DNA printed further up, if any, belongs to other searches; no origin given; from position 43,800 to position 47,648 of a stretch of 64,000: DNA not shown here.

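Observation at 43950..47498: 1182-aa secreted repeat/TPR protein translationally coupled to motB, a candidate periplasmic motor scaffold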

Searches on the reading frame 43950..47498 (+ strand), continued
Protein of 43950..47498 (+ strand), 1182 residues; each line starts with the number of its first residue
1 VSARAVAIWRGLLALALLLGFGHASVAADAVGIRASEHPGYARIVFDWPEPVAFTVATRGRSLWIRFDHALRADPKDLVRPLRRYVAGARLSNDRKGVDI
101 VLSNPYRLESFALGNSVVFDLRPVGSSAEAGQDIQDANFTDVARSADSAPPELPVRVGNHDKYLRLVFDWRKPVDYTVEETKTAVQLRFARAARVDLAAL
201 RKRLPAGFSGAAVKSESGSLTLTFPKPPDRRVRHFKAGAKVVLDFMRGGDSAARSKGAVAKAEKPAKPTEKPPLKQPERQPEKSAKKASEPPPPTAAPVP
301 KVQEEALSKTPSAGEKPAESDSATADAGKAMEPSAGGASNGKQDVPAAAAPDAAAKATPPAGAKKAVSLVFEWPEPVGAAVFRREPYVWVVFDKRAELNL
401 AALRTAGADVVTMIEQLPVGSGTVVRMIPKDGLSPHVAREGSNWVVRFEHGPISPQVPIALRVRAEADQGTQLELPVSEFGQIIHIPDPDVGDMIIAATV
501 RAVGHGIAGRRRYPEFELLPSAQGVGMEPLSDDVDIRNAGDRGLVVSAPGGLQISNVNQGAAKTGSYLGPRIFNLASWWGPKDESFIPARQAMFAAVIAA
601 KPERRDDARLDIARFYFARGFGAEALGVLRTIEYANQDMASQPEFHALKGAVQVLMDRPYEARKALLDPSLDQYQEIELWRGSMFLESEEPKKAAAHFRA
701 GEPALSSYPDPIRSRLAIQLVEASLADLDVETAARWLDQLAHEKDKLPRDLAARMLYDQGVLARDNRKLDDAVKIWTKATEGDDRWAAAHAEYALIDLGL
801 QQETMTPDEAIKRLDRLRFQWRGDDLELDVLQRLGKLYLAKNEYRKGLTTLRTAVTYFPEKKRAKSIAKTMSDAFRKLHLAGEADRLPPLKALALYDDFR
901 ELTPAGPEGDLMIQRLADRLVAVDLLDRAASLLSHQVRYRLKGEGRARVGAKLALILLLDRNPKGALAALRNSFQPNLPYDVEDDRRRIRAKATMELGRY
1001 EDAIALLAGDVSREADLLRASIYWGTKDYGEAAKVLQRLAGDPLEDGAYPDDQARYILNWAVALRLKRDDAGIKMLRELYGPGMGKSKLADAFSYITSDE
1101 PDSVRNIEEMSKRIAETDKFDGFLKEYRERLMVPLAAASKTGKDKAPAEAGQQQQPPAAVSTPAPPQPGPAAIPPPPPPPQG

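Call 48: search_protein_families(library=pfam, proteins=[L081:6905-8752:+, L082:6953-8599:+, L083:7833-9686:+, L084:7149-9644:+, L084:590-1360:+, L082:5521-6066:+], max_evalue=1)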
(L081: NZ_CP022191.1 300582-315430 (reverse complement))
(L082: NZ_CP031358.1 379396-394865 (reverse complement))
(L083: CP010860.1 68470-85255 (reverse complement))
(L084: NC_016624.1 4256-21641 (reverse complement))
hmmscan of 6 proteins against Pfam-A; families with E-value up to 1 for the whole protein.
L081:6905-8752:+ (615 aa): 2 families
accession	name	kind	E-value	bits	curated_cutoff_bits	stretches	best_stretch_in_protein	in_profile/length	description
PF13174.12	TPR_6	-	0.09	13.9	26.3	0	507-527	6-26/33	Tetratricopeptide repeat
PF13424.12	TPR_12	-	0.11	13.2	30.1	1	163-219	9-68/77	Tetratricopeptide repeat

L082:6953-8599:+ (548 aa): 12 families
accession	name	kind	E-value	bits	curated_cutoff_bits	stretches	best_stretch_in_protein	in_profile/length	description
PF21545.3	T7SS_EccA1_N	-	5.3e-08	32.9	27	2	9-105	111-207/272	T7SS, ESX-1 secretion system protein EccA1, N-terminal domain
PF12895.13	ANAPC3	-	1.4e-07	32.1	27.2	0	22-89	17-79/82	Anaphase-promoting complex, cyclosome, subunit 3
PF14559.12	TPR_19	-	1.3e-05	25.8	25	2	150-195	4-52/68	Tetratricopeptide repeat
PF13174.12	TPR_6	-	6.6e-05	23.7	26.3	0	170-196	2-28/33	Tetratricopeptide repeat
PF07719.23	TPR_2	-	0.0031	18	27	0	170-190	3-23/34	Tetratricopeptide repeat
PF13428.12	TPR_14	-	0.0037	18.3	23.5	0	366-402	7-42/44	Tetratricopeptide repeat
PF22256.2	BDI_1685-like_C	-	0.035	14.3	27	0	19-58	40-79/192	BDI_1685-like, C-terminal domain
PF13181.12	TPR_8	-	0.036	14.7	25.7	0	170-188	3-21/34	Tetratricopeptide repeat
PF23300.3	HEAT_Nup120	-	0.065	13.5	29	1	150-197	9-55/170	Nucleoporin Nup120, HEAT repeats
PF00515.34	TPR_1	-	0.07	13.4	27.8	0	404-421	8-25/34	Tetratricopeptide repeat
PF11846.14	Wzy_C_2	-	0.11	12.9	28.5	0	463-496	147-180/191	Virulence factor membrane-bound polymerase, C-terminal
PF13432.12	TPR_16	-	0.19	12.7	32.7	2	143-196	3-59/65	Tetratricopeptide repeat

L083:7833-9686:+ (617 aa): 3 families
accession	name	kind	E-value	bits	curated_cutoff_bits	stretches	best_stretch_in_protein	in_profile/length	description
PF13174.12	TPR_6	-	0.00016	22.5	26.3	0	318-341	10-32/33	Tetratricopeptide repeat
PF07719.23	TPR_2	-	0.016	15.7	27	0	505-529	3-27/34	Tetratricopeptide repeat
PF22890.2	TPR_EMC2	-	0.2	12.2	27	1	506-583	21-98/145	EMC2 TPR-like repeat domain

L084:7149-9644:+ (831 aa): 4 families
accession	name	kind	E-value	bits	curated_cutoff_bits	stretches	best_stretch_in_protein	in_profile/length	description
PF13176.12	TPR_7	-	0.0038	17.7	27.9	1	536-557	1-22/36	Tetratricopeptide repeat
PF14559.12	TPR_19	-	0.011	16.5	25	2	518-575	9-66/68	Tetratricopeptide repeat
PF07719.23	TPR_2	-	0.013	16.1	27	0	535-557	2-24/34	Tetratricopeptide repeat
PF12895.13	ANAPC3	-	0.18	12.5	27.2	0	692-743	25-80/82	Anaphase-promoting complex, cyclosome, subunit 3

L084:590-1360:+ (256 aa): 3 families
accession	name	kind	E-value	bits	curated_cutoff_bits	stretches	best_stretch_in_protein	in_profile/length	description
PF03448.22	MgtE_N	-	1.4e-07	32.4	25.9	1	157-219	34-96/102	MgtE intracellular N domain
PF14841.11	FliG_M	-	0.0062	17.2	25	1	156-197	7-48/76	FliG middle domain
PF05546.16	She9_MDM33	-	0.032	14.5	22.2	1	104-171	31-98/198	She9 / Mdm33 family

L082:5521-6066:+ (181 aa): 4 families
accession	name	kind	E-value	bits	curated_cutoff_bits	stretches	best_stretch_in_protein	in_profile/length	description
PF03448.22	MgtE_N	-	1.9e-05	25.6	25.9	1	114-172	15-73/102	MgtE intracellular N domain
PF12128.14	DUF3584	-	0.0003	18.9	31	1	42-130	656-744/1191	Protein of unknown function (DUF3584)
PF04889.17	Cwf_Cwc_15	-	0.0051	17.1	30.4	1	46-131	82-161/244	Cwf15/Cwc15 cell cycle control protein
PF23933.1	DUF7269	-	0.043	14.3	29.1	1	7-77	31-103/162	Family of unknown function (DUF7269)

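Call 57: find_homologous_proteins(query=L084:7149-9641:+, max_evalue=0.001)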
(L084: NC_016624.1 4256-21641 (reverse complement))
Query L084:7149-9641:+ (831 aa): 99 proteins with E <= 0.001 among 8000 candidates.
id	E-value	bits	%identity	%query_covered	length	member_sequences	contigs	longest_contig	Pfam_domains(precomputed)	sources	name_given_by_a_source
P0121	0.0e+0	1759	100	100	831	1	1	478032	-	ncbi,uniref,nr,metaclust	ncbi:hypothetical protein [Azospirillum lipoferum]|uniref:Tetratricopeptide repeat protein n=1 Tax=A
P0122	0.0e+0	1575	91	100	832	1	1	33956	-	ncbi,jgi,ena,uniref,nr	ncbi:hypothetical protein [Azospirillum sp.]|uniref:hypothetical protein n=1 Tax=Azospirillum sp. Ta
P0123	0.0e+0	1536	89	100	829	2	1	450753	-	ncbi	ncbi:hypothetical protein [Azospirillum largimobile]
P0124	0.0e+0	1535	90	100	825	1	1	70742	-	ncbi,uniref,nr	ncbi:hypothetical protein FZ983_30870 [Azospirillum sp. B21]|uniref:hypothetical protein n=1 Tax=Azo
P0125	0.0e+0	1520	90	99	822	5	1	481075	-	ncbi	ncbi:hypothetical protein [Azospirillum largimobile]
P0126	0.0e+0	1482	85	100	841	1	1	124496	-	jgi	jgi:hypothetical protein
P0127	0.0e+0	1479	88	100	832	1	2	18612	-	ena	-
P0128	0.0e+0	1468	87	100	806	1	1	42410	-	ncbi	ncbi:MAG: hypothetical protein ACLGJC_13035 [Alphaproteobacteria bacterium]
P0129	0.0e+0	1441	87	100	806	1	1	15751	-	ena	-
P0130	0.0e+0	1440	84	100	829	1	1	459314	-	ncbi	ncbi:hypothetical protein [Azospirillum palustre]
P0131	0.0e+0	1439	85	100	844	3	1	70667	-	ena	-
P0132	0.0e+0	1437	86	100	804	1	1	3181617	-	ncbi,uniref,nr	ncbi:hypothetical protein A6A40_12775 [Azospirillum humicireducens]|uniref:Tetratricopeptide repeat 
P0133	0.0e+0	1433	84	100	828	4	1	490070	-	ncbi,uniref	ncbi:hypothetical protein ABNQ38_12450 [Azospirillum sp. A29]|uniref:hypothetical protein n=1 Tax=Az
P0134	0.0e+0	1423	85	100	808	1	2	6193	-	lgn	-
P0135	0.0e+0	1420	86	100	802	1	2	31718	-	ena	-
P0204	7.8e-160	552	50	68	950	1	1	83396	PF07719.24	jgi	jgi:cellulose synthase operon protein C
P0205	3.4e-15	74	27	54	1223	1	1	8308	PF07719.24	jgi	jgi:tetratricopeptide (TPR) repeat protein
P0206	1.3e-13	69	26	54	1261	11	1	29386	-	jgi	jgi:hypothetical protein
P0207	2.9e-13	67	29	54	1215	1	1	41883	PF07719.24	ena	-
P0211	8.3e-10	56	25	57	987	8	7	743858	PF14559.13,PF13424.13,PF07719.24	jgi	jgi:tetratricopeptide (TPR) repeat protein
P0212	2.1e-9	55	27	56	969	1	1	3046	-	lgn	-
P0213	7.7e-8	49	27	41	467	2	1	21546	PF13424.13,PF13176.13,PF13428.13,PF07719.24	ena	-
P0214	9.0e-8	49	26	61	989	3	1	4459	PF14559.13,PF13176.13,PF13428.13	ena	-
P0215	1.0e-7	49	25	57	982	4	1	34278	PF12895.14,PF07719.24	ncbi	-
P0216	3.3e-7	47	26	58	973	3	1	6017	PF00515.35,PF13424.13,PF13176.13,PF13428.13,PF07719.24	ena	-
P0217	3.8e-6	44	25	52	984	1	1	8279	PF14559.13,PF13424.13,PF13176.13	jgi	jgi:tetratricopeptide (TPR) repeat protein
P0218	1.3e-5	42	31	42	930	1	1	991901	-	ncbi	-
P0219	1.4e-4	39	28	33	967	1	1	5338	-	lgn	-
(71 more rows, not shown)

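Call 58: list_cluster_members(proteins=[P0001, P0211, P0215, P0218, P0213, P0204, P0205, P0021, P0078, P0089])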
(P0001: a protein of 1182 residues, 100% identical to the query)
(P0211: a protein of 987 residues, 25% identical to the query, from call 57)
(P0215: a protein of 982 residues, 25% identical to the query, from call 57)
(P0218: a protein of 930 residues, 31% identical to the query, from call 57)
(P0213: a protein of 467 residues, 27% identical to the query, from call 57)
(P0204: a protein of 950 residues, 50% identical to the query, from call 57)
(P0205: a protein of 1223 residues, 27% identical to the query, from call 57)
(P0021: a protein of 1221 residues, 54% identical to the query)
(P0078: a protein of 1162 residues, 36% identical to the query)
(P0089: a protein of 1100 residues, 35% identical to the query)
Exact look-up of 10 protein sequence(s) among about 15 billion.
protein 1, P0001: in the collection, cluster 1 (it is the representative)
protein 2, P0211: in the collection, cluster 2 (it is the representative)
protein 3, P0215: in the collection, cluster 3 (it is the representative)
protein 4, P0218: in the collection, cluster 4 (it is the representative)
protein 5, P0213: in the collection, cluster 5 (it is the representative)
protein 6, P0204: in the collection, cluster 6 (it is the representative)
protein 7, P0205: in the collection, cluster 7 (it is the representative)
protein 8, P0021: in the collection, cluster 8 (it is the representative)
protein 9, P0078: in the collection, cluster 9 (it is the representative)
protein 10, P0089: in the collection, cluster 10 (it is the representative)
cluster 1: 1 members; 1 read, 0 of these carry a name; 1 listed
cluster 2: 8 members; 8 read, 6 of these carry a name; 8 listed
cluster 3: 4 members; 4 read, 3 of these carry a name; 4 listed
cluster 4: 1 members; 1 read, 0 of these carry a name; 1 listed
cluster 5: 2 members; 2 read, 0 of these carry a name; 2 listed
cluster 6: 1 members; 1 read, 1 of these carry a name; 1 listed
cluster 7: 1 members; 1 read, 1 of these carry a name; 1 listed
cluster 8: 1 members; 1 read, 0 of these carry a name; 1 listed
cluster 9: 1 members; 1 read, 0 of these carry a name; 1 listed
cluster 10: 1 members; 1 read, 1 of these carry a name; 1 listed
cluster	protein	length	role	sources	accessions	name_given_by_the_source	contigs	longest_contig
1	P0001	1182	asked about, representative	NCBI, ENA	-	-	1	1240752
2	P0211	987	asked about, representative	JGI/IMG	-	tetratricopeptide (TPR) repeat protein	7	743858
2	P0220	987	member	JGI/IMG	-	tetratricopeptide (TPR) repeat protein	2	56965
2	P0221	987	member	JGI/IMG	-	tetratricopeptide (TPR) repeat protein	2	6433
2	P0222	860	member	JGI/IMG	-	tetratricopeptide (TPR) repeat protein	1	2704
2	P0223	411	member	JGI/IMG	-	tetratricopeptide (TPR) repeat protein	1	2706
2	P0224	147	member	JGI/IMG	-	hypothetical protein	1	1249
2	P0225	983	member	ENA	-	-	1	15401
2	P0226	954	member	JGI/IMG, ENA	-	-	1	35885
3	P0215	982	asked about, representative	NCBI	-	-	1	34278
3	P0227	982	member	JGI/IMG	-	tetratricopeptide (TPR) repeat protein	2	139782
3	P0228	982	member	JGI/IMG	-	tetratricopeptide (TPR) repeat protein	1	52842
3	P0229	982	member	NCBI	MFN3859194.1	MAG: tetratricopeptide repeat protein [Caulobacter sp.]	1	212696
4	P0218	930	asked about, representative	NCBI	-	-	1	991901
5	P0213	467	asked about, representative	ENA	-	-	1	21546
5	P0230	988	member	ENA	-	-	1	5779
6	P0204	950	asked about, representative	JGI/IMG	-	cellulose synthase operon protein C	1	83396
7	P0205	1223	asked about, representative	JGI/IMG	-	tetratricopeptide (TPR) repeat protein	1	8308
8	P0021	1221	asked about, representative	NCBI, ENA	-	-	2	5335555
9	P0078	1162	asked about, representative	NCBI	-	-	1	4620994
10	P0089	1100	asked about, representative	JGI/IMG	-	tetratricopeptide (TPR) repeat protein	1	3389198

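Call 59: find_encoding_contigs(protein=P0215, flank=8000, max_places=3)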
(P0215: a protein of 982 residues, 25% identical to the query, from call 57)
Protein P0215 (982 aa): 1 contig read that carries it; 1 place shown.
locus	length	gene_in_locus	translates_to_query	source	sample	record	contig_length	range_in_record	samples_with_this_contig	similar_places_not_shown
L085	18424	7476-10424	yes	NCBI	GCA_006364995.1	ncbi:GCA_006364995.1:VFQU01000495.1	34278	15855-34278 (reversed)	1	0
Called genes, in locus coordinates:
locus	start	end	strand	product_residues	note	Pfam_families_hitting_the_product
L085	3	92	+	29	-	?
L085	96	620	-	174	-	-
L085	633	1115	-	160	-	-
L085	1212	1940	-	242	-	PF02107:FlgH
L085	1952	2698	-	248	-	PF08666:SAF, PF13144:ChapFlgA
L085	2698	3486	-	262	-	PF00460:Flg_bb_rod, PF22692:LlgE_F_G_D1, PF06429:Flg_bbr_C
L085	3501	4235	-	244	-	PF00460:Flg_bb_rod, PF22692:LlgE_F_G_D1, PF06429:Flg_bbr_C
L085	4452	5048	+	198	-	PF03748:FliL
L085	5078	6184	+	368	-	PF02154:FliM, PF01052:FliMN_C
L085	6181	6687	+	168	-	PF20072:DUF6468 (weak)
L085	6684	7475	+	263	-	-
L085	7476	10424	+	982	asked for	PF07719:TPR_2 (faint), PF12895:ANAPC3 (faint)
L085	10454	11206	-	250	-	PF00813:FliP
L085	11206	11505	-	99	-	-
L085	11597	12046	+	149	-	-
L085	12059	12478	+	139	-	PF00460:Flg_bb_rod (weak), PF06429:Flg_bbr_C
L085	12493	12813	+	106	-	PF02049:FliE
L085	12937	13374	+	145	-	-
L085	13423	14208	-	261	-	PF03372:Exo_endo_phos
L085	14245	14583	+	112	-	-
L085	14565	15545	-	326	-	PF00561:Abhydrolase_1 (faint), PF12146:Hydrolase_4 (weak)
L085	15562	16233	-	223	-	PF13630:SdpI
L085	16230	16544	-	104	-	PF01022:HTH_5, PF12840:HTH_20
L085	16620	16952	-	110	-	PF01521:Fe-S_biosyn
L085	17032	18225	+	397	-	PF01966:HD, PF13286:HD_assoc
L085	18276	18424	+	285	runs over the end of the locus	PF05036:SPOR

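Call 65: search_solved_structures(query=A2, max_evalue=10, show_alignments=0)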
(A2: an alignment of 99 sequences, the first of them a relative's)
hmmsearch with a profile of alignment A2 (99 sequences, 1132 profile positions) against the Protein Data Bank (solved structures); distinct sequences matched with E-value up to 10: 57.
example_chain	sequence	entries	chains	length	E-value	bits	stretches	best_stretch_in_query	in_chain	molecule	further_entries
7obi_A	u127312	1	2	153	6.2e-08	34.1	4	820-855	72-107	CTPR-rv4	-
2wqh_A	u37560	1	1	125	3.2e-07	31.8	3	824-857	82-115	CTPR3Y3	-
9gzg_A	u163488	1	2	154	7.2e-05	24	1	823-857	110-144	Engineered CTPR protein with glutamic acids for conductivity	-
4y6c_A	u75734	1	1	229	0.00014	23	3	982-1012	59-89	ANSERINA PUTATIVE KINESIN LIGHT chain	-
1na0_A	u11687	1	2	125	0.00067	20.8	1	738-857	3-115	designed protein CTPR3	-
5fzr_A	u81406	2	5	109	0.0011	20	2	819-852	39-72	DESIGNED TPR PROTEIN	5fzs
5fzq_A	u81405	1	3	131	0.0015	19.6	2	819-853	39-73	DESIGNED TPR PROTEIN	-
6vfj_B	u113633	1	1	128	0.0025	18.9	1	742-864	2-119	I53_dn5B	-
8hmc_C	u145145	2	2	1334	0.0031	18.5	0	722-778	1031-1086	Tetratricopeptide repeat protein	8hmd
1na3_A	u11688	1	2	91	0.0035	18.4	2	824-857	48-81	designed protein CTPR2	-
8bu0_A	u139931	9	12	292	0.0049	17.9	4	743-784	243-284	Consensus tetratricopeptide repeat protein | Crystal structure of an 8-repeat consensus TPR superhelix with Zinc. | Monomer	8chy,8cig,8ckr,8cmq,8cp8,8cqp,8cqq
6v8e_A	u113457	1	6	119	0.0051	17.8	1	742-857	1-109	Designed protein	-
9sh1_A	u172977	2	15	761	0.0082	17.1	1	179-337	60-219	Type IV pilus biogenesis and competence protein PilQ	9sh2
3kd7_A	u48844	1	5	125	0.0097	16.9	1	823-853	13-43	CTPR390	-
4y6w_A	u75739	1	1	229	0.01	16.8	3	982-1012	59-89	NaB(AB)3ACb - light chain TPR-like repeats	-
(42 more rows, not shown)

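Call 73: list_cluster_members(proteins=[P0214, P0216, P0217, P0212, P0219, P0230, P0206, P0207])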
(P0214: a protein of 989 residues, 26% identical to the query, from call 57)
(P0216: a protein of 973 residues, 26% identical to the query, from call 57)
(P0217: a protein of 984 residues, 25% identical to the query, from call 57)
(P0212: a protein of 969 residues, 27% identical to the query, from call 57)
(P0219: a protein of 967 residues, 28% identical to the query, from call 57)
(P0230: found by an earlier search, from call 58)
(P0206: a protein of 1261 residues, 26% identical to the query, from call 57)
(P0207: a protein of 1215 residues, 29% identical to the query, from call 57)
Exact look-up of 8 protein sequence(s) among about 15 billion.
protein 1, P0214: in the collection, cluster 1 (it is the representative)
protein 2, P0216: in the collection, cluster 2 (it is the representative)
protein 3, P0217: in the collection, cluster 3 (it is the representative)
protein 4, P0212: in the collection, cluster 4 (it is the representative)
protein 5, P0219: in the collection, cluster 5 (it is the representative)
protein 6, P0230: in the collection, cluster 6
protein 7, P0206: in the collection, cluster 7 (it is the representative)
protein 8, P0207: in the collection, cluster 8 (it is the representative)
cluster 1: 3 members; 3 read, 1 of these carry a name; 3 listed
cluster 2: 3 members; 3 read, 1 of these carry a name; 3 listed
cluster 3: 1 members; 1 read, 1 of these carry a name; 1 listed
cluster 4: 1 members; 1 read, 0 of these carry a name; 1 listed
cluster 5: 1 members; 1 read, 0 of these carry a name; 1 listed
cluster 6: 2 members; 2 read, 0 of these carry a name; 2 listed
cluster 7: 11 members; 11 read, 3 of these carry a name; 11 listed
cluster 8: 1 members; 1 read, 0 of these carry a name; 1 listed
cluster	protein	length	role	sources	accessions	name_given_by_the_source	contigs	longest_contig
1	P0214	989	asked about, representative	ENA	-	-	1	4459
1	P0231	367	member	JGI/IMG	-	tetratricopeptide (TPR) repeat protein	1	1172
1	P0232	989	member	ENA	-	-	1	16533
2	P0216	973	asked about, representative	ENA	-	-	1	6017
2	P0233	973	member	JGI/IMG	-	tetratricopeptide (TPR) repeat protein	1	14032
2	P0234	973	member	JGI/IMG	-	-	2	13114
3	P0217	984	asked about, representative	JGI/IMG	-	tetratricopeptide (TPR) repeat protein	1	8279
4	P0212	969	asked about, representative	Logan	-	-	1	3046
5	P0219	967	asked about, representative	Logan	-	-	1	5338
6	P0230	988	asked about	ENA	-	-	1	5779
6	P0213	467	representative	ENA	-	-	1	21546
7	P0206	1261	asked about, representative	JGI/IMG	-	hypothetical protein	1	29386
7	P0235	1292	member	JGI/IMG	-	hypothetical protein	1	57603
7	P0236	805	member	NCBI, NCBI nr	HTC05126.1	MAG TPA: tetratricopeptide repeat protein, partial [Xanthobacteraceae bacterium] | tetratricopeptide repeat protein [Xanthobacteraceae bacterium]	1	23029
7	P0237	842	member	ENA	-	-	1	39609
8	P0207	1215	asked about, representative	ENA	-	-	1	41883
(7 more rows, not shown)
